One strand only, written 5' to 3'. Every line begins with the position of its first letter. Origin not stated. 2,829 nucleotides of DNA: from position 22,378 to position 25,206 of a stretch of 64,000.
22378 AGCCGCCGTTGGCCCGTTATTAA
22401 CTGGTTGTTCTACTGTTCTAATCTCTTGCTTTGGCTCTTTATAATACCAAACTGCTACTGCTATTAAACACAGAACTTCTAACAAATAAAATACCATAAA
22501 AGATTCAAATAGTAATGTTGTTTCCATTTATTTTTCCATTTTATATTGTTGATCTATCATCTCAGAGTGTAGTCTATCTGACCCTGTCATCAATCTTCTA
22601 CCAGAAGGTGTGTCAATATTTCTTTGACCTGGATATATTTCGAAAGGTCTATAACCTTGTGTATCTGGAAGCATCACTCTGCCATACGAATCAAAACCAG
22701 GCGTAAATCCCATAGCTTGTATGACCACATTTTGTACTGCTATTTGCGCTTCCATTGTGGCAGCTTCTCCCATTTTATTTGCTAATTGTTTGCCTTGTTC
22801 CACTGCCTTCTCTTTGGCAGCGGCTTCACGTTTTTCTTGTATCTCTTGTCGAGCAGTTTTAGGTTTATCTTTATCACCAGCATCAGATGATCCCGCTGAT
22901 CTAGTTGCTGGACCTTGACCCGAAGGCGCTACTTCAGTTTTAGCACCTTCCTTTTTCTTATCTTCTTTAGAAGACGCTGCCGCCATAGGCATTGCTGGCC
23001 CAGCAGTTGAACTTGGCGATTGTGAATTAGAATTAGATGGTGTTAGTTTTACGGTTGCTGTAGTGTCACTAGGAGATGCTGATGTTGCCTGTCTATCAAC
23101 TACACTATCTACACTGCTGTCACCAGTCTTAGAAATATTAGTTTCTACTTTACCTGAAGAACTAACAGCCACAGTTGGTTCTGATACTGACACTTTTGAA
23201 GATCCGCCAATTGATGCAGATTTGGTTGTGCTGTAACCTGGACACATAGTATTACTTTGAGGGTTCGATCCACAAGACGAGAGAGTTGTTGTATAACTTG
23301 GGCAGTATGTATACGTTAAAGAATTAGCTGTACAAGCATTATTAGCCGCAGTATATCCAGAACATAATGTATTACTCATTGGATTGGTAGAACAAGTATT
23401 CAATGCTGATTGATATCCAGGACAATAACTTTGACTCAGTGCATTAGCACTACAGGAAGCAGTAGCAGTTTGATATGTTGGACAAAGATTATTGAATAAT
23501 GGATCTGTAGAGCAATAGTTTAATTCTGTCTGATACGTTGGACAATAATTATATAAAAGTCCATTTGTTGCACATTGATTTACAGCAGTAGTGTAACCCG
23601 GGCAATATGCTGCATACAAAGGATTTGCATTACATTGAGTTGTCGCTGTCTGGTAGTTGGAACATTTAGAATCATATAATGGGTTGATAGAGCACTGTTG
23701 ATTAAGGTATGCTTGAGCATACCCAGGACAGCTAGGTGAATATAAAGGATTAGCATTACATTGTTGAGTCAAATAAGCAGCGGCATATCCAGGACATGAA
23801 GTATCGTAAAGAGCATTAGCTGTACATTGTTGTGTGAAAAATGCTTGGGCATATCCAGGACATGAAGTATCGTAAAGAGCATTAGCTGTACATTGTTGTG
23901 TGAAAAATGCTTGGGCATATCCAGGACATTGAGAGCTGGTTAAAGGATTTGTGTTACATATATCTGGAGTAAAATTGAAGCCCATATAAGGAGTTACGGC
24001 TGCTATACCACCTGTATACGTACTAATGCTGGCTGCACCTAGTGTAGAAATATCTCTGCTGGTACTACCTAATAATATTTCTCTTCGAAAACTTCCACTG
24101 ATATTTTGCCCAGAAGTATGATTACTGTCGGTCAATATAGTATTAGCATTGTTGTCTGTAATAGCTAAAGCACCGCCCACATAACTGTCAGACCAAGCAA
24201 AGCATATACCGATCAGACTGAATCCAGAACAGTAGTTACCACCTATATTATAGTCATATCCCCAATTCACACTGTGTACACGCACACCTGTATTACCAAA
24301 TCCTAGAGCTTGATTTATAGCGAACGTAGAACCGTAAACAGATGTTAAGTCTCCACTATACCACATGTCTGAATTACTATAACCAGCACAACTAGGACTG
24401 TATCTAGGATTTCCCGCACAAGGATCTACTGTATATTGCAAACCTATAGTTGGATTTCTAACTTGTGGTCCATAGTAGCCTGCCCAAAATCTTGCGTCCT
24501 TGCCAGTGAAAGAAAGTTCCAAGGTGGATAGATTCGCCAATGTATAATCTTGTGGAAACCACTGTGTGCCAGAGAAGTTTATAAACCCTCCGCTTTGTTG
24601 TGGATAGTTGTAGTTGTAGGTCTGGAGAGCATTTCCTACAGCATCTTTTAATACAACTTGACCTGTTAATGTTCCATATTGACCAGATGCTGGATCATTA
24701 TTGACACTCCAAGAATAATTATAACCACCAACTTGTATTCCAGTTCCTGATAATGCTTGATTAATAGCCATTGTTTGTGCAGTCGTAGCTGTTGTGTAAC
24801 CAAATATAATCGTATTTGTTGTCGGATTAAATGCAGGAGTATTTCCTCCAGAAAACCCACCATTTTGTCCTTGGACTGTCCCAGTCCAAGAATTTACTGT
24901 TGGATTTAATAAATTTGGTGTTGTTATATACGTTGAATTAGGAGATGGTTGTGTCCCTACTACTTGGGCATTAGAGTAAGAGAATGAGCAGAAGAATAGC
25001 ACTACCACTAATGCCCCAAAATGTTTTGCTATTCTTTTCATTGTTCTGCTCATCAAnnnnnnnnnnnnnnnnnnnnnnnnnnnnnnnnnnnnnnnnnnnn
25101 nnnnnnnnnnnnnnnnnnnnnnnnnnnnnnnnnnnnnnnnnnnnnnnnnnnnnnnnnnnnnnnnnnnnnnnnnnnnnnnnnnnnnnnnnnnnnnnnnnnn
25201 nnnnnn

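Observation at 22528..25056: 842-aa secreted protein built from ~12 tandem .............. repeats, with a perfect 66-bp recent duplication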

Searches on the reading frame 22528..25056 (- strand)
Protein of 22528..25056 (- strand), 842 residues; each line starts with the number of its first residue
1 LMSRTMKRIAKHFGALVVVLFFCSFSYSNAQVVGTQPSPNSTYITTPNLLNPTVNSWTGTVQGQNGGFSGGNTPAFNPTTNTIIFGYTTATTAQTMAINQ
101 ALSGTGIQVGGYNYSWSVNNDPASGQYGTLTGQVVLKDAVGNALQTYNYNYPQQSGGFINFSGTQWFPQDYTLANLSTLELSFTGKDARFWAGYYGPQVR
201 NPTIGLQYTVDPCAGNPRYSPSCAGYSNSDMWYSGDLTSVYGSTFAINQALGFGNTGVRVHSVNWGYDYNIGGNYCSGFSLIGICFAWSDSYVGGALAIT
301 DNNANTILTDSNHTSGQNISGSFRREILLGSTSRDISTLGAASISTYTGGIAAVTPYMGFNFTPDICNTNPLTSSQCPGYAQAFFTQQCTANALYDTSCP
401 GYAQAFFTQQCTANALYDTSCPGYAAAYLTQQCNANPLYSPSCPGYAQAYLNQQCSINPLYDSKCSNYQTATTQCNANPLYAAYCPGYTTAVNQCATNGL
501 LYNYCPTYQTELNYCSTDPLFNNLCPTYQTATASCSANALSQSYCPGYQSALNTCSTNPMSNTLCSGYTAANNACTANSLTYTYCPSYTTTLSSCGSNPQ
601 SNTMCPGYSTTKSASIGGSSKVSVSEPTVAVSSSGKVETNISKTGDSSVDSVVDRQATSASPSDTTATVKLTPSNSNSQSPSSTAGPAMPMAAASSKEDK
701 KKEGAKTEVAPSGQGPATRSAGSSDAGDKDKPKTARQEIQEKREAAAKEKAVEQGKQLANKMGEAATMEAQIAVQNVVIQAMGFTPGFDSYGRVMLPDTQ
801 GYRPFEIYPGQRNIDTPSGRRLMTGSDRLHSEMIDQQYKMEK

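Call 4: search_protein_families(library=pfam, proteins=[window:22528-25056:-], max_evalue=1)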
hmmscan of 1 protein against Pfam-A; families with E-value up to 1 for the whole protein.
window:22528-25056:- (842 aa): 0 families

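Call 7: search_protein_families(library=phrogs, proteins=[window:22528-25056:-], max_evalue=0.01)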
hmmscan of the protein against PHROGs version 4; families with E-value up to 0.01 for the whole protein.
window:22528-25056:- (842 aa): 0 families

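Call 8: search_dna_similar(query=window:22528-25056:-, collection=phages, mode=protein, max_evalue=0.001)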
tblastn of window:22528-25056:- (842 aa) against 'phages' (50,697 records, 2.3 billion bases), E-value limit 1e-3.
No match.

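Call 10: find_homologous_proteins(query=window:22528-25056:-, max_evalue=0.001)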
Query window:22528-25056:- (842 aa): 3004 proteins with E <= 0.001 among 8000 candidates; the best 120 are listed.
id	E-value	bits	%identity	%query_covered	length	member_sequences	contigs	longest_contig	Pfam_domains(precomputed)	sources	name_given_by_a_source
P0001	0.0e+0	1902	100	99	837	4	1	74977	-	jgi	jgi:hypothetical protein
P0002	0.0e+0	1222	63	100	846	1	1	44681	-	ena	-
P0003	0.0e+0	1175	59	94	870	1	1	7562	-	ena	-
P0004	0.0e+0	1107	55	100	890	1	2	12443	-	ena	-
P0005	0.0e+0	1089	60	99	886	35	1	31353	-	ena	-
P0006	0.0e+0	1082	61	95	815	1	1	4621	-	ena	-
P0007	0.0e+0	1073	62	92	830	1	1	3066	-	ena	-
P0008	0.0e+0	1059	58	100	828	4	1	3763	-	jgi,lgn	jgi:hypothetical protein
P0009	0.0e+0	1041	55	92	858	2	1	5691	-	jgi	jgi:hypothetical protein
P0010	0.0e+0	1036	58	99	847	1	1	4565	-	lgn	-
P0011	1.4e-290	984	52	95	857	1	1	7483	-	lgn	-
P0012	1.7e-286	971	53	100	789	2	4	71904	-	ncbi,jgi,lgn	jgi:hypothetical protein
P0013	3.9e-285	966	53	100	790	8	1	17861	-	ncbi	-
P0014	6.8e-285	966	54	94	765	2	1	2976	-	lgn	-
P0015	4.9e-275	933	53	99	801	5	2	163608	-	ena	-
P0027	9.4e-228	777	47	93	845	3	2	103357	-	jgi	-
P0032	3.3e-217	742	60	55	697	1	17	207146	-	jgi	jgi:hypothetical protein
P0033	3.3e-217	742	60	55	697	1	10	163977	-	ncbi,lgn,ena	-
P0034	3.0e-216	739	60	55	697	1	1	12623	-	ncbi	-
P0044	9.7e-206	704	41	95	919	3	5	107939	-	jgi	jgi:hypothetical protein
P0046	3.6e-204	699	41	95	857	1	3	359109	-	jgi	jgi:hypothetical protein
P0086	1.5e-181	624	39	91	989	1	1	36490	-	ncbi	-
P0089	6.3e-181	622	42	92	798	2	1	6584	-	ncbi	-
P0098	3.1e-178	613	47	60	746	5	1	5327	-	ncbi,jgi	jgi:hypothetical protein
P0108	2.5e-176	607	40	100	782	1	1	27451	-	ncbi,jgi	jgi:hypothetical protein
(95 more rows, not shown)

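Call 12: list_cluster_members(proteins=[P0001, P0012, P0013, P0033, P0034, P0086, P0089, P0098, P0108])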
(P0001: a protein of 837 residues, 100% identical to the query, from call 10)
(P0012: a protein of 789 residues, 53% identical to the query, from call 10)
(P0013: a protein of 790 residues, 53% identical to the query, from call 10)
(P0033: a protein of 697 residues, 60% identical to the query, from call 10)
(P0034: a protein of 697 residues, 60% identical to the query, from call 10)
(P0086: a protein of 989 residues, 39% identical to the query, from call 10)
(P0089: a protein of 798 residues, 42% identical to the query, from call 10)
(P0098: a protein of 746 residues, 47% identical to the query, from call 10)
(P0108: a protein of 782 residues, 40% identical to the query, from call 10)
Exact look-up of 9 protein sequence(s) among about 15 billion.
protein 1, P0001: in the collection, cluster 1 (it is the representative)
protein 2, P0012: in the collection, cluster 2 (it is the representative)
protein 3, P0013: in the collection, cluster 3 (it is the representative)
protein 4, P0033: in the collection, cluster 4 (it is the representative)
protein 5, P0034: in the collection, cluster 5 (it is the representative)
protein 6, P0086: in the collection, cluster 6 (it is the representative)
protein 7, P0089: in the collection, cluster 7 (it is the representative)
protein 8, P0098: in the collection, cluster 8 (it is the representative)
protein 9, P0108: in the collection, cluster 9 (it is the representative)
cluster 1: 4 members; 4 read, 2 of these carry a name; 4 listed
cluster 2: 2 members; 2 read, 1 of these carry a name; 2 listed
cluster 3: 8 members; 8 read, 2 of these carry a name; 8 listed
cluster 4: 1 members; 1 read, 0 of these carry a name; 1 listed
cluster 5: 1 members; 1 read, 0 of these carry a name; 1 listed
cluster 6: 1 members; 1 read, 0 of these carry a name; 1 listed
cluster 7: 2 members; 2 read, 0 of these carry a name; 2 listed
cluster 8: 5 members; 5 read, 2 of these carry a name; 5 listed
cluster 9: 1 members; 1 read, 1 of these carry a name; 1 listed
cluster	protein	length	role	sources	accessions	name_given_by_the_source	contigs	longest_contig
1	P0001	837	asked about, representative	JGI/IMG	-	hypothetical protein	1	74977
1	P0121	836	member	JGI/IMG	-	hypothetical protein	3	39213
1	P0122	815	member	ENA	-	-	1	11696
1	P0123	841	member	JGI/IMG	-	-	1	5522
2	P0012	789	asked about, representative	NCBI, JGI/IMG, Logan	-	hypothetical protein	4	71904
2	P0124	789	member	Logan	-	-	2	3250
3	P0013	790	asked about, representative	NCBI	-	-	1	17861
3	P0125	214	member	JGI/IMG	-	hypothetical protein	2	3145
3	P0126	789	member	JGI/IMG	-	hypothetical protein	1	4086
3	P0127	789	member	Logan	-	-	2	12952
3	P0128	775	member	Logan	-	-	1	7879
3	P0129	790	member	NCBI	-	-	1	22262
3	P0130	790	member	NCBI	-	-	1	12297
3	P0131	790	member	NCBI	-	-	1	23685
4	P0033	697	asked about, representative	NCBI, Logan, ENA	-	-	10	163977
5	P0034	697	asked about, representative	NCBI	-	-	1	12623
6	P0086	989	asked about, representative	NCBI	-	-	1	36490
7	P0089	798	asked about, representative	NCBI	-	-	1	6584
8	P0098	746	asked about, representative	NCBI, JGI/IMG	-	hypothetical protein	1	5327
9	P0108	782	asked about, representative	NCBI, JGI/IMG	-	hypothetical protein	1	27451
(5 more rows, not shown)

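Call 13: find_related_loci(query=window:22528-25056:-, collection=viral_contigs, flank=10000)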
Query window:22528-25056:- (842 aa) in viral_contigs; peptide patterns used: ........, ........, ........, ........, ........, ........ (x = any residue, [..] = any of these).
12 stretches matched a pattern; 5 encode a relative of the query (tblastn E <= 1e-3); 5 distinct loci.
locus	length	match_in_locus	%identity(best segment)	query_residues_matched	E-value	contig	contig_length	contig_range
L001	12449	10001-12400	52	6-839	0e+0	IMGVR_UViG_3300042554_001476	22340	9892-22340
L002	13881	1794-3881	54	4-839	0e+0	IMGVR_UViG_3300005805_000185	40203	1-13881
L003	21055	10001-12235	64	6-839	4e-135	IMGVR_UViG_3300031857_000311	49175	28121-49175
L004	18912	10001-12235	64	6-839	4e-135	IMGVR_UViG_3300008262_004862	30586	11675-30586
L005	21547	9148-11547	52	6-839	0e+0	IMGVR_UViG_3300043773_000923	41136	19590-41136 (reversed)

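Call 14: find_related_loci(query=window:22528-25056:-, collection=genome_contigs, flank=10000)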
Query window:22528-25056:- (842 aa) in genome_contigs; peptide patterns used: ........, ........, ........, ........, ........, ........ (x = any residue, [..] = any of these).
17 stretches matched a pattern, but none encodes a relative of the query by tblastn (E <= 1e-3).

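Call 19: find_encoding_contigs(protein=P0046, flank=10000, max_places=3)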
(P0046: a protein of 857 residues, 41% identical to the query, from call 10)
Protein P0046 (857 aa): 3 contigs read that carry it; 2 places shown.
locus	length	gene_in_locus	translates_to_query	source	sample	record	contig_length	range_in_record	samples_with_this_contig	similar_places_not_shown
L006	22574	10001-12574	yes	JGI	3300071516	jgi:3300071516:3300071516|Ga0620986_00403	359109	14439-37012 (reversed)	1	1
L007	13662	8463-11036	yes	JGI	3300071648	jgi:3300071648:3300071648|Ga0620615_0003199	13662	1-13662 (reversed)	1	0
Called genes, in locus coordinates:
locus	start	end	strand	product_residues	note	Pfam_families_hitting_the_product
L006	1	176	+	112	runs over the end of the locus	-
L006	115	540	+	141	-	-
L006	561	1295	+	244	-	-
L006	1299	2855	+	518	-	-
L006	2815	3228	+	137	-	-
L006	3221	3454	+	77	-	PF01165:Ribosomal_S21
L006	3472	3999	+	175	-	PF16473:Rv2179c-like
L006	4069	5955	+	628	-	PF00012:HSP70, PF06723:MreB_Mbl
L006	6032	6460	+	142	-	PF00011:HSP20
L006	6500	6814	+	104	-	PF02617:ClpS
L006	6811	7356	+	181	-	PF01126:Heme_oxygenase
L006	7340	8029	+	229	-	PF05996:Fe_bilin_red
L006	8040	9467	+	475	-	-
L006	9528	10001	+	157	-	-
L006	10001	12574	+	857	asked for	-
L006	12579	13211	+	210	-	-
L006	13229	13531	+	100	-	-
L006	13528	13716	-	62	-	-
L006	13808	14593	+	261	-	-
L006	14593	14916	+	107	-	-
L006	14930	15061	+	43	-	PF13384:HTH_23 (weak)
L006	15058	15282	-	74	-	-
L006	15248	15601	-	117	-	-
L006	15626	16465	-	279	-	-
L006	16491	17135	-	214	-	PF14235:DUF4337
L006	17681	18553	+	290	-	PF00149:Metallophos, PF12850:Metallophos_2 (faint)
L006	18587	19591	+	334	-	PF13439:Glyco_transf_4, PF13579:Glyco_trans_4_4 (weak), PF00534:Glycos_transf_1, PF13692:Glyco_trans_1_4, PF20706:GT4-conflict (weak)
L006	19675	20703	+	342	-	PF01547:SBP_bac_1, PF12849:PBP_like_2, PF12727:PBP_like (faint)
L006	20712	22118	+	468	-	PF07396:Porin_O_P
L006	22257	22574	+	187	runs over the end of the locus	-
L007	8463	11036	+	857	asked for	-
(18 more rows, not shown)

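Call 20: find_encoding_contigs(protein=P0032, flank=10000, max_places=3)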
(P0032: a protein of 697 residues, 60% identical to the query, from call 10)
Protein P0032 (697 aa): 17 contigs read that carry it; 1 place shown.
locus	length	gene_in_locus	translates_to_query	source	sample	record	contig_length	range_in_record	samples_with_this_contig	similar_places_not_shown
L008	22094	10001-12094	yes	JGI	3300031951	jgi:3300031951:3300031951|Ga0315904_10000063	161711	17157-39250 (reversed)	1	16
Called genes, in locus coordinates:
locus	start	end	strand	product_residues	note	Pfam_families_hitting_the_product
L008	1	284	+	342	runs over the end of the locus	-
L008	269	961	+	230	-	PF02511:Thy1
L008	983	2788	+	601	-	PF00317:Ribonuc_red_lgN, PF02867:Ribonuc_red_lgC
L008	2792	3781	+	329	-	PF00268:Ribonuc_red_sm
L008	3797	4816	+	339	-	PF00478:IMPDH, PF01070:FMN_dh (weak)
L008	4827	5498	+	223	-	PF01027:Bax1-I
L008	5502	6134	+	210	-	-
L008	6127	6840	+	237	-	PF00487:FA_desaturase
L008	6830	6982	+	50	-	-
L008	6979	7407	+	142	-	PF19835:SegE_GIY-YIG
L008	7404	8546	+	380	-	-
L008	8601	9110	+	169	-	-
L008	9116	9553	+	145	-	-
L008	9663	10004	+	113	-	-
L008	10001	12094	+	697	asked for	-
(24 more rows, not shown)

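Call 22: search_solved_structures(query=window:22528-25056:-, max_evalue=1)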
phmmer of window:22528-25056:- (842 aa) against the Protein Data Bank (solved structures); distinct sequences matched with E-value up to 1: 3.
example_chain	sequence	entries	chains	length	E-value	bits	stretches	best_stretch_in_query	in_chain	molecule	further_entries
8zuh_A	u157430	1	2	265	0.017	16.6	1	182-210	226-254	F-box only protein 6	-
8zd5_H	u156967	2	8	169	0.42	12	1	434-508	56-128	22E1VH-SARAH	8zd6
8iuf_S5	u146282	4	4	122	0.59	11.5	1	507-579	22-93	NDUFS5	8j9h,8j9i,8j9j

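Call 23: search_protein_families(library=ncbifam, proteins=[window:22528-25056:-], max_evalue=0.1)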
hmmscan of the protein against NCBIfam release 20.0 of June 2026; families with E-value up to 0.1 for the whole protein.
window:22528-25056:- (842 aa): 0 families

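Call 42: predict_structure(alignment_id=A1)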
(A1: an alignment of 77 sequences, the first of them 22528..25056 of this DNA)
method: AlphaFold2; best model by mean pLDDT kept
length: 842 residues; sequences in the alignment: 77
mean_pLDDT: 72.4   pTM: 0.38
mean pLDDT of the five models: 72.4, 71.1, 69.9, 68.4, 68.0
residues with pLDDT >= 90: 214; 70-90: 315; 50-70: 128; < 50: 185
segments of 3 or more residues with pLDDT < 50: 1-8, 20-37, 608-632, 635-642, 652-731, 784-806, 808-824
pLDDT, mean of each block of 10 residues (from residue 1): 44 51 38 46 82 82 68 87 90 91 83 93 75 94 94 81 93 92 88 74 92 81 78 90 91 77 95 89 88 96 94 95 93 88 95 95 75 73 86 88 87 86 87 87 88 90 91 91 90 89 89 86 85 83 83 81 80 77 73 58 49 39 38 43 52 40 29 29 36 33 33 36 36 59 72 67 52 60 47 41 44 45 54 63 46
secondary structure, 60 per line:
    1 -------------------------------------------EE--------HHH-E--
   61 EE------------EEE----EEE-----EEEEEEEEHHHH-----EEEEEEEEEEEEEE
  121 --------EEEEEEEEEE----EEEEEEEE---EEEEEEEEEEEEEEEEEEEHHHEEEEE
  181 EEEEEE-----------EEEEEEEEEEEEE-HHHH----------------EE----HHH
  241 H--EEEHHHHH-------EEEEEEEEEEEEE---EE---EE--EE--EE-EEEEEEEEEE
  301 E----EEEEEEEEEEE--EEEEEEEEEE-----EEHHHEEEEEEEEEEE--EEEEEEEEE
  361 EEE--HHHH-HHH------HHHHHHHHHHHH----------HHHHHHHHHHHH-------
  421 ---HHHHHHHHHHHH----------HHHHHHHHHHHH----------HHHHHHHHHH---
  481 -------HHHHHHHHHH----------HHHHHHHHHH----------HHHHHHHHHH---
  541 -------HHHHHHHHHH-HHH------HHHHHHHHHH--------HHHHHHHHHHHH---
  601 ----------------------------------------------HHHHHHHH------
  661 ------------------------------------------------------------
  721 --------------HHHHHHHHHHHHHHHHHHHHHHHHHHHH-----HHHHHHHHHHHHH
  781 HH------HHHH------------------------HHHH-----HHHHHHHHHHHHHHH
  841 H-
elements in order (helices of 4 or more, strands of 3 or more residues): E75-77 E82-84 E90-97 H98-101 E107-120 E129-138 E143-150 E154-172 E176-186 E198-210 H212-215 H238-241 E244-246 H247-251 E259-271 E291-301 E306-316 E319-328 E339-349 E352-363 H366-369 H380-391 H402-413 H424-435 H446-457 H468-477 H488-497 H508-517 H528-537 H548-557 H568-577 H586-597 H647-654 H735-762 H768-782 H789-792 H817-820 H826-841
